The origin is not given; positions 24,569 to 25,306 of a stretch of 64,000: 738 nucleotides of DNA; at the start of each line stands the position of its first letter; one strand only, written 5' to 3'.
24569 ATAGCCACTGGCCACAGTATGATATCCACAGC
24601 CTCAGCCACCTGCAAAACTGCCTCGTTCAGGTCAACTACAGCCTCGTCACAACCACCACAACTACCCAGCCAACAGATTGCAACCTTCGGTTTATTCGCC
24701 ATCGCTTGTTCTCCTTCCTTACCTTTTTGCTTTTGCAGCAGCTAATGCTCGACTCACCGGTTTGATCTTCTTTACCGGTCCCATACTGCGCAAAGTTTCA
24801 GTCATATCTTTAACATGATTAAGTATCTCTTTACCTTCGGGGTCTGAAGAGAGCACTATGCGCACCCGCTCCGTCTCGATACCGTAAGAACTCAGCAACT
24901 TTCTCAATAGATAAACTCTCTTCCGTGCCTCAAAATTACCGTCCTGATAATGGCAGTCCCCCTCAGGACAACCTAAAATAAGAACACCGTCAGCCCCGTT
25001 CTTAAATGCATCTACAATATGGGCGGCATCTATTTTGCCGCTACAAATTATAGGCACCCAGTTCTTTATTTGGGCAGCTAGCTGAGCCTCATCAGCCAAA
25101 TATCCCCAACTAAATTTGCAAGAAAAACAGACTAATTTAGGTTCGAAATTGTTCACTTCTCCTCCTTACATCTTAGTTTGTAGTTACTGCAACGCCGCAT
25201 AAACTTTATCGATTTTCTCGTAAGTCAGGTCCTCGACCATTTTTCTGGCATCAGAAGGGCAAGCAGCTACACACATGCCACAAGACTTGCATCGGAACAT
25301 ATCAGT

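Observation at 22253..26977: Mvh-type hydrogenase (MvhA/G/D) paired with a GltD/HdrA-like flavoprotein instead of a heterodisulfide reductase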

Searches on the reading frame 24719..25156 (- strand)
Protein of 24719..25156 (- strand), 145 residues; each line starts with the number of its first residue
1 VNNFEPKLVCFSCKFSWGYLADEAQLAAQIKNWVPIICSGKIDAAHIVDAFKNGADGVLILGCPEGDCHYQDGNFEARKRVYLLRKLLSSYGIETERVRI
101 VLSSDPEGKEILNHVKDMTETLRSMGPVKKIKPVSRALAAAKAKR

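Call 3: search_protein_families(library=pfam, proteins=[window:24719-25156:-])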
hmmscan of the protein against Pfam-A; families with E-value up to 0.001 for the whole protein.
window:24719-25156:- (145 aa): 1 family
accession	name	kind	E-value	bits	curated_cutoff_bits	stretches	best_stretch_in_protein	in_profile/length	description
PF02662.21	FlpD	-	2e-31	109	22.3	1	11-126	4-123/123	Methyl-viologen-reducing hydrogenase, delta subunit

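Call 4: search_protein_families(library=ncbifam, proteins=[window:24719-25156:-])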
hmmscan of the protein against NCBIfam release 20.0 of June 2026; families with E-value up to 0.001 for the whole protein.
window:24719-25156:- (145 aa): 3 families
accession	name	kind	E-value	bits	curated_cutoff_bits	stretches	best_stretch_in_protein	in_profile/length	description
NF040770.1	hetero_SS_HdrA2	exception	2.5e-26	92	1100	1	5-129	647-775/777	CoB-CoM heterodisulfide reductase HdrA2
NF045873.1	F420_non_VhuD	exception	7e-24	84.4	215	1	8-128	7-128/132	F420-non-reducing hydrogenase iron-sulfur subunit VhuD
NF041891.1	hdrA_Methbact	equivalog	0.00017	19.9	1300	1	38-123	679-759/762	ferredoxin:CoB-CoM heterodisulfide reductase subunit HdrA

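Call 47: search_solved_structures(query=window:24719-25156:-, max_evalue=0.001, show_alignments=2)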
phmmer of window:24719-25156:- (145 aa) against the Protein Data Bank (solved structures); distinct sequences matched with E-value up to 0.001: 6.
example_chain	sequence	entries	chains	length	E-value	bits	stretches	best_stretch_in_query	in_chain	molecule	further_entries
5odc_D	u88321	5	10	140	1.8e-24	89.3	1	1-130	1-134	Methyl-viologen reducing hydrogenase subunit D | Methyl-viologen reducing hydrogenase, subunit D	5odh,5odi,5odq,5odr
7bkb_F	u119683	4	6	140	6.4e-24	87.5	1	8-128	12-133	F420-non-reducing hydrogenase subunit D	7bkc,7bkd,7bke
8rvu_F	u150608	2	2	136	7.8e-24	87.2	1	3-130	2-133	Methyl viologen-reducing hydrogenase, subunit D-related protein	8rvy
8rvv_F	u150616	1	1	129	2.9e-22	82.1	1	4-128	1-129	Methyl viologen-reducing hydrogenase, subunit D-related protein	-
9sw2_D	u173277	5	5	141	4.5e-22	81.5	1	7-130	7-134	F420-non-reducing hydrogenase iron-sulfur subunit D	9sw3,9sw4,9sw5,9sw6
9sfi_K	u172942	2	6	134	6.8e-16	61.5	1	9-127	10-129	F420-non-reducing hydrogenase subunit delta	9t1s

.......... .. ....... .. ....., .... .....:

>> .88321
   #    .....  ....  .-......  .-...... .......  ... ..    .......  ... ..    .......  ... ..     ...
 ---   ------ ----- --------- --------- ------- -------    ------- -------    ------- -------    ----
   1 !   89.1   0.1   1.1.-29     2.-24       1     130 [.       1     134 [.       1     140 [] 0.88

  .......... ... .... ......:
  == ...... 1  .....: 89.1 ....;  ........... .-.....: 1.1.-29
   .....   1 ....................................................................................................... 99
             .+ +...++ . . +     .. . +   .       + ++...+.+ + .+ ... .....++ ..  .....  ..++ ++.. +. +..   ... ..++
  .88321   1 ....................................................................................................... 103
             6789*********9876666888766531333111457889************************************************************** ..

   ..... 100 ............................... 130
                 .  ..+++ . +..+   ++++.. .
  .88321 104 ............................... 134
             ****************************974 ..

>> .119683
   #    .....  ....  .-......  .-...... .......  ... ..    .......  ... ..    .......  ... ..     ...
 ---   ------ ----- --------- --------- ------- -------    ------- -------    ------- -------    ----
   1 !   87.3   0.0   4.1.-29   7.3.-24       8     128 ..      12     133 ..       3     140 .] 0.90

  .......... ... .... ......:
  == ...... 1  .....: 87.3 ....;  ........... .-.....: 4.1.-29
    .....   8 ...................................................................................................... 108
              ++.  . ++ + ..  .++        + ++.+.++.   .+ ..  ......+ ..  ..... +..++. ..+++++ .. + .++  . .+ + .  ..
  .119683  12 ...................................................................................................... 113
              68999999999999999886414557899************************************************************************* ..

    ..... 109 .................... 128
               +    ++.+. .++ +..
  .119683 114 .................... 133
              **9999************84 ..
